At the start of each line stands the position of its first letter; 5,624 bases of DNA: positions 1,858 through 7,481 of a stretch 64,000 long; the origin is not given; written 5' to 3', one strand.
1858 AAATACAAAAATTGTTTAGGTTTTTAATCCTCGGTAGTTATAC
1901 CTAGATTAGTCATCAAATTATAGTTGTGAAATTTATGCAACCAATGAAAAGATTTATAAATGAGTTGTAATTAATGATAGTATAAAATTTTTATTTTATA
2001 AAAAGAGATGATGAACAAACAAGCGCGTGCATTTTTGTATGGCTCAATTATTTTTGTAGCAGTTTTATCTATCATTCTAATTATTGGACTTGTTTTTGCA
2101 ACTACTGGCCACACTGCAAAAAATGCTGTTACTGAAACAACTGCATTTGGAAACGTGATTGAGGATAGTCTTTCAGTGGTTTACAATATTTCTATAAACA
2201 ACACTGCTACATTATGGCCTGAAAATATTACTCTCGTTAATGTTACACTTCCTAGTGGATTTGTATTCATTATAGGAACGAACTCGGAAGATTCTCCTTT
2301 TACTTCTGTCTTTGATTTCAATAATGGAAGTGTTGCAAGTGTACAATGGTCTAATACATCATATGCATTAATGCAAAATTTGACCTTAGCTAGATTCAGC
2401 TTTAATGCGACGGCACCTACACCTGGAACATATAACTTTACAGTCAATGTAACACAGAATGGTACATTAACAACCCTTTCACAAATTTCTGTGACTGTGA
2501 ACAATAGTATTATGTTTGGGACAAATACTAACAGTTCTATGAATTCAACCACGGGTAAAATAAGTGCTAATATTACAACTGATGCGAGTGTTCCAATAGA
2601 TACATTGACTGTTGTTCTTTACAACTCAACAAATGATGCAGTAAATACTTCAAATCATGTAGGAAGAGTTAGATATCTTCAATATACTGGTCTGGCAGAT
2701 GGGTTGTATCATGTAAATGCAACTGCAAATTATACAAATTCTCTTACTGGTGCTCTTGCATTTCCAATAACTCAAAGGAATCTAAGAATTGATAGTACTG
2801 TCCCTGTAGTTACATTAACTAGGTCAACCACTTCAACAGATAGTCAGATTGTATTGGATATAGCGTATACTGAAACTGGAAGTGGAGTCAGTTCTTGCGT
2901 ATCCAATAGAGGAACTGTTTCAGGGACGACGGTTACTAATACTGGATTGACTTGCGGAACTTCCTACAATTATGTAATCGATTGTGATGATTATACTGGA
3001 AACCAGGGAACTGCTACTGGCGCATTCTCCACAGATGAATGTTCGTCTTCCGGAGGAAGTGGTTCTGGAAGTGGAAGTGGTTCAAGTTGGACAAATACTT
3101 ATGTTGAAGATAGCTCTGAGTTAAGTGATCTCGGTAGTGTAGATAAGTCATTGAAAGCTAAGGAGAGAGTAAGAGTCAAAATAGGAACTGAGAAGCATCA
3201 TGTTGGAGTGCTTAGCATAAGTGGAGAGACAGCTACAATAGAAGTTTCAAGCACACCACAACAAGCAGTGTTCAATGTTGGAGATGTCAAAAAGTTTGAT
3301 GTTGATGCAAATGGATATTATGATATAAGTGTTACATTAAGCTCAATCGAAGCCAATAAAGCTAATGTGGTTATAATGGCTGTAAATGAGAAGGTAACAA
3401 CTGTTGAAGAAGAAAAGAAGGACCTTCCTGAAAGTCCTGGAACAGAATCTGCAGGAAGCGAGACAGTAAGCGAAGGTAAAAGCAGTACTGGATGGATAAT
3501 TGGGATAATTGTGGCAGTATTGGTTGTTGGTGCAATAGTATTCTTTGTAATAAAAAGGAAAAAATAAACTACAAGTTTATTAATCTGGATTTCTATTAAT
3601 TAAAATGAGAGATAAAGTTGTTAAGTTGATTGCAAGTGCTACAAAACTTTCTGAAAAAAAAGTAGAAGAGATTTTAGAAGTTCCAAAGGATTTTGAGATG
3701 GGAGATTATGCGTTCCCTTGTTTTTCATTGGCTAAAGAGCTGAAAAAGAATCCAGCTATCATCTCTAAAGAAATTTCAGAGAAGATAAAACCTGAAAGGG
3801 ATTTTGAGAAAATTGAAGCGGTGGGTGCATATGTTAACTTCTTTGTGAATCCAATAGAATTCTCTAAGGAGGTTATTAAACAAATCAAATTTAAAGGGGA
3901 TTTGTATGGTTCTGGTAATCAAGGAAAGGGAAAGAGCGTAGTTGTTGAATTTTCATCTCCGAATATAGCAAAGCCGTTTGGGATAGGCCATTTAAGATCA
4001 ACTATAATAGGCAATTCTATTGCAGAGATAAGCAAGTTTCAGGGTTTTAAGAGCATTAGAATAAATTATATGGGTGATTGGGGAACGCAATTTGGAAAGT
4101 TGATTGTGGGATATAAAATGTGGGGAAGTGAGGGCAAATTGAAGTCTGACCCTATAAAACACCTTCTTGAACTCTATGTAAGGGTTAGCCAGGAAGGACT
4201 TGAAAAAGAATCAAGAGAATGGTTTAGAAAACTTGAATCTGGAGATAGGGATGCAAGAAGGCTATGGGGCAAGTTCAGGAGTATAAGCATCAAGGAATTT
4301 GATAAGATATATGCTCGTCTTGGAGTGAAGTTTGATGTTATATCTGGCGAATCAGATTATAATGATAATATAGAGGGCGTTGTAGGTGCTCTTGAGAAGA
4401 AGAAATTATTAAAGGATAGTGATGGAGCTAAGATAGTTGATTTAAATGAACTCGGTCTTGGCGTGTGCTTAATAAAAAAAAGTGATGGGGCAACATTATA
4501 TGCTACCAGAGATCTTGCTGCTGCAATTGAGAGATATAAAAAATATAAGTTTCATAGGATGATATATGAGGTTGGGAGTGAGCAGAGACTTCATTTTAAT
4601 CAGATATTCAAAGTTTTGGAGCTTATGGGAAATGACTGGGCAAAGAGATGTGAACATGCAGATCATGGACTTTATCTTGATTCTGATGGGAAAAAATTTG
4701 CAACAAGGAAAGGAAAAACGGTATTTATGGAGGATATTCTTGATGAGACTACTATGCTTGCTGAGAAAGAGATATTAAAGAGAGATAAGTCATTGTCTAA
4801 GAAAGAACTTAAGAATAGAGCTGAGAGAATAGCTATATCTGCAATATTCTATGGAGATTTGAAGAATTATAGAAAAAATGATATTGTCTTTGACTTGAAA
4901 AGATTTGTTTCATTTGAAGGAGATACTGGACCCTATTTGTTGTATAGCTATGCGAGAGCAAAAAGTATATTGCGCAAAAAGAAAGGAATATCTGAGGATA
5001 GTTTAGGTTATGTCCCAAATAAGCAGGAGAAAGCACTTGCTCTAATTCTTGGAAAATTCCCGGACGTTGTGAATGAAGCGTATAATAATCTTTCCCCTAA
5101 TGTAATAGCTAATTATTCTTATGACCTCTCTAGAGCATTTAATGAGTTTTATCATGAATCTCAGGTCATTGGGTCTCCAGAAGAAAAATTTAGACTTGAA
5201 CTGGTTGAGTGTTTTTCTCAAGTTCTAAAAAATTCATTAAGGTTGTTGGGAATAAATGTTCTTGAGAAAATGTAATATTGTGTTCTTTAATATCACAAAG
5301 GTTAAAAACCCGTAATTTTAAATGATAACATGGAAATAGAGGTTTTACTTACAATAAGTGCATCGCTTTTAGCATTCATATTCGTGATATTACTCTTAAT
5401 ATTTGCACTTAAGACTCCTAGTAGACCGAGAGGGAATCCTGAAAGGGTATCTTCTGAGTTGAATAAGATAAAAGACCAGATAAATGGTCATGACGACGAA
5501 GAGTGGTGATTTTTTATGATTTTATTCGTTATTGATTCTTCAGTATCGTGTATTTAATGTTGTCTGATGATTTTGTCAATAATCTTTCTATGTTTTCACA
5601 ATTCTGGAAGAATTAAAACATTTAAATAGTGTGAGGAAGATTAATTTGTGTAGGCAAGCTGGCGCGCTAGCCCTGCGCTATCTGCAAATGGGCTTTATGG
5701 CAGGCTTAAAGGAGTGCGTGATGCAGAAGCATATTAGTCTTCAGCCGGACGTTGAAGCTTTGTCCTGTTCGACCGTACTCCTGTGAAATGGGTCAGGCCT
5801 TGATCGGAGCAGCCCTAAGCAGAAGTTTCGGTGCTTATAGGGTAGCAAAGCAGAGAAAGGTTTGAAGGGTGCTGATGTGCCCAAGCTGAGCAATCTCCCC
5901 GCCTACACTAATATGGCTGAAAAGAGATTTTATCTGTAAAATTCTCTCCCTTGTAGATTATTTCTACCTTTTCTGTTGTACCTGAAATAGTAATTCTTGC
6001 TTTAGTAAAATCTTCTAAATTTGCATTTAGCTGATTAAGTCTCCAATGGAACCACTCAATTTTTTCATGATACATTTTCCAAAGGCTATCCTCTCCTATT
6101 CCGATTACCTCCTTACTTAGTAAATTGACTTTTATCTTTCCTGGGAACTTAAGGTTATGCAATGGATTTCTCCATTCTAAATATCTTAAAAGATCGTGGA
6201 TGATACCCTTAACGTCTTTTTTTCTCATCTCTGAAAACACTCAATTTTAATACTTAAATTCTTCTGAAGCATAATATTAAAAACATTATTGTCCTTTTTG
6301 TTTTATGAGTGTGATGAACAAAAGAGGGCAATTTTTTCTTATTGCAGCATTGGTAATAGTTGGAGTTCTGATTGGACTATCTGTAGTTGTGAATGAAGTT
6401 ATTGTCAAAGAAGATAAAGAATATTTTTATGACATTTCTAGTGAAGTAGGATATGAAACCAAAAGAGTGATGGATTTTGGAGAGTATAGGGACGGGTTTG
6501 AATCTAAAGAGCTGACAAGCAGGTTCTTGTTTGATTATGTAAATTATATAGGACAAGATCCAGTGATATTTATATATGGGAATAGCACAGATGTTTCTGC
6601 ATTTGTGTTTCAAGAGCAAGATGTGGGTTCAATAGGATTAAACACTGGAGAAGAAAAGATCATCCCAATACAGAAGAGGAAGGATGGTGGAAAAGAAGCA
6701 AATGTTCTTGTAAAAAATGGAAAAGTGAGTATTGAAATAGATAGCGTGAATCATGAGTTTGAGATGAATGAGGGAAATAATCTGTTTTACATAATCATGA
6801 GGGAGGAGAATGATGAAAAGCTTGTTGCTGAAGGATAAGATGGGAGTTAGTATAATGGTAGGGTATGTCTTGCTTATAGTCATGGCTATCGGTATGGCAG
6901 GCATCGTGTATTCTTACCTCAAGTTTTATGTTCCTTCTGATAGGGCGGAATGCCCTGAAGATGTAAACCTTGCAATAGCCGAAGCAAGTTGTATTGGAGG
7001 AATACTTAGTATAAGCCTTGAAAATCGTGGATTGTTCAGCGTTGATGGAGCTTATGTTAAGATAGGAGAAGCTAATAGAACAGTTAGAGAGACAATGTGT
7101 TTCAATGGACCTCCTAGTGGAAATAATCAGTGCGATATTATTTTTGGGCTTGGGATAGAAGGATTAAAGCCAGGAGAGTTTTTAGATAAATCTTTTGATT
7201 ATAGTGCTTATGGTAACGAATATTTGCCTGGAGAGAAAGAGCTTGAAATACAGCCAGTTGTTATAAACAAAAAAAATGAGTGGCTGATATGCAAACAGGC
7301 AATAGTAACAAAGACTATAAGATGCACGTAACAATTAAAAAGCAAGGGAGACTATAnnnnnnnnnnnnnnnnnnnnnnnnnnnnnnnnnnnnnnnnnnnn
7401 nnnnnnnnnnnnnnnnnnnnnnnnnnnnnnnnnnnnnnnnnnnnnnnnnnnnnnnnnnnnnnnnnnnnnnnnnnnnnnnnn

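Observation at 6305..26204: ~20 kb type IV pilus-like island that embeds giant adhesin/protease genes between its two platform genes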

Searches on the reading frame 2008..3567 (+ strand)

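Call 6: search_protein_families(library=pfam, proteins=[window:2008-3567:+], max_evalue=0.1)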
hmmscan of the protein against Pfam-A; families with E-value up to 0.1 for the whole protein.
window:2008-3567:+ (519 aa): 5 families
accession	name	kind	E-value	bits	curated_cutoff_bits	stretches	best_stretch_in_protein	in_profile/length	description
PF22352.2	K319L-like_PKD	-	1.1e-05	25.8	27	1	78-164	6-84/84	K319L-like, PKD domain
PF00386.27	C1q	-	0.011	16.4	23.7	0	135-186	40-92/127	C1q domain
PF23861.1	Ribophorin_II_2nd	-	0.04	14.5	23.4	0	126-164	64-103/105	Ribophorin II second domain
PF10661.14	EssA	-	0.056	13.8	24.1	1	462-518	87-145/147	WXG100 protein secretion system (Wss), protein EssA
PF04360.17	Serglycin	-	0.068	13.6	30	0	339-368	84-113/149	Serglycin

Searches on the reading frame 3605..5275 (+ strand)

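Call 6: search_protein_families(library=pfam, proteins=[window:3605-5275:+], max_evalue=0.1)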
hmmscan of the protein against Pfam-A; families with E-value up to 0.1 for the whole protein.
window:3605-5275:+ (556 aa): 3 families
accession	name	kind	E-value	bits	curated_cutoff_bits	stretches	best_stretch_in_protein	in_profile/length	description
PF00750.26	tRNA-synt_1d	-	9.8e-94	314.6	23.3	1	99-430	10-348/349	tRNA synthetases class I (R), catalytic domain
PF05746.21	DALR_1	-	9.5e-30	103.5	22.3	1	445-556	1-117/117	DALR anticodon binding domain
PF03485.21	Arg_tRNA_synt_N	-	3.2e-17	63.4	21.5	1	4-81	6-85/85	Arginyl tRNA synthetase N terminal domain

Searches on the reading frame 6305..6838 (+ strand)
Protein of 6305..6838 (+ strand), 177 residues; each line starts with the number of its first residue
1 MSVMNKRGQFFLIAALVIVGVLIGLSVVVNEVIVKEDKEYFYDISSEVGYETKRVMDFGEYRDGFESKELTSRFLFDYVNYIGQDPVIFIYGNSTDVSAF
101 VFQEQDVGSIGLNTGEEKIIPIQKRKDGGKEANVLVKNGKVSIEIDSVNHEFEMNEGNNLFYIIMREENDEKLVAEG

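Call 5: search_protein_families(library=pfam, proteins=[window:6305-6838:+], max_evalue=0.1)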
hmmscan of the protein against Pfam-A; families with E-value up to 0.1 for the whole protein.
window:6305-6838:+ (177 aa): 1 family
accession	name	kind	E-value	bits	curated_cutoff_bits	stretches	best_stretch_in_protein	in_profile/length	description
PF23922.1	DUF7261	-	0.024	15.3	27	1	4-39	1-36/169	Family of unknown function (DUF7261)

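Call 35: search_protein_families(library=ncbifam, proteins=[window:6305-6838:+], max_evalue=0.1)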
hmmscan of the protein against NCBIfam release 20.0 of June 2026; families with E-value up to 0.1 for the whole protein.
window:6305-6838:+ (177 aa): 0 families

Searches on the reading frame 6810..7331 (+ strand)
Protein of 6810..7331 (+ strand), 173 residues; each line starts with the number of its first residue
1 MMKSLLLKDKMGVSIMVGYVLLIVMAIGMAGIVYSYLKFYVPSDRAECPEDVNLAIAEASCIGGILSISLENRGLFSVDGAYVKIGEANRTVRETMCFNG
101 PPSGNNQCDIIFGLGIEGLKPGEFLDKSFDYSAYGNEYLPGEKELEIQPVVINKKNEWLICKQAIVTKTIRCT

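Call 5: search_protein_families(library=pfam, proteins=[window:6810-7331:+], max_evalue=0.1)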
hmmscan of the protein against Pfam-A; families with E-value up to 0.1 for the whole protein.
window:6810-7331:+ (173 aa): 0 families

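Call 35: search_protein_families(library=ncbifam, proteins=[window:6810-7331:+], max_evalue=0.1)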
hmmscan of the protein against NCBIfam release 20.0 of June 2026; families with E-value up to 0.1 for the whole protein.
window:6810-7331:+ (173 aa): 1 family
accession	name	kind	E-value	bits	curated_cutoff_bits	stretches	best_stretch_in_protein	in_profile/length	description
NF046073.1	UpsA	equivalog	0.00011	22.4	130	1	11-92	2-84/136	pilin subunit UpsA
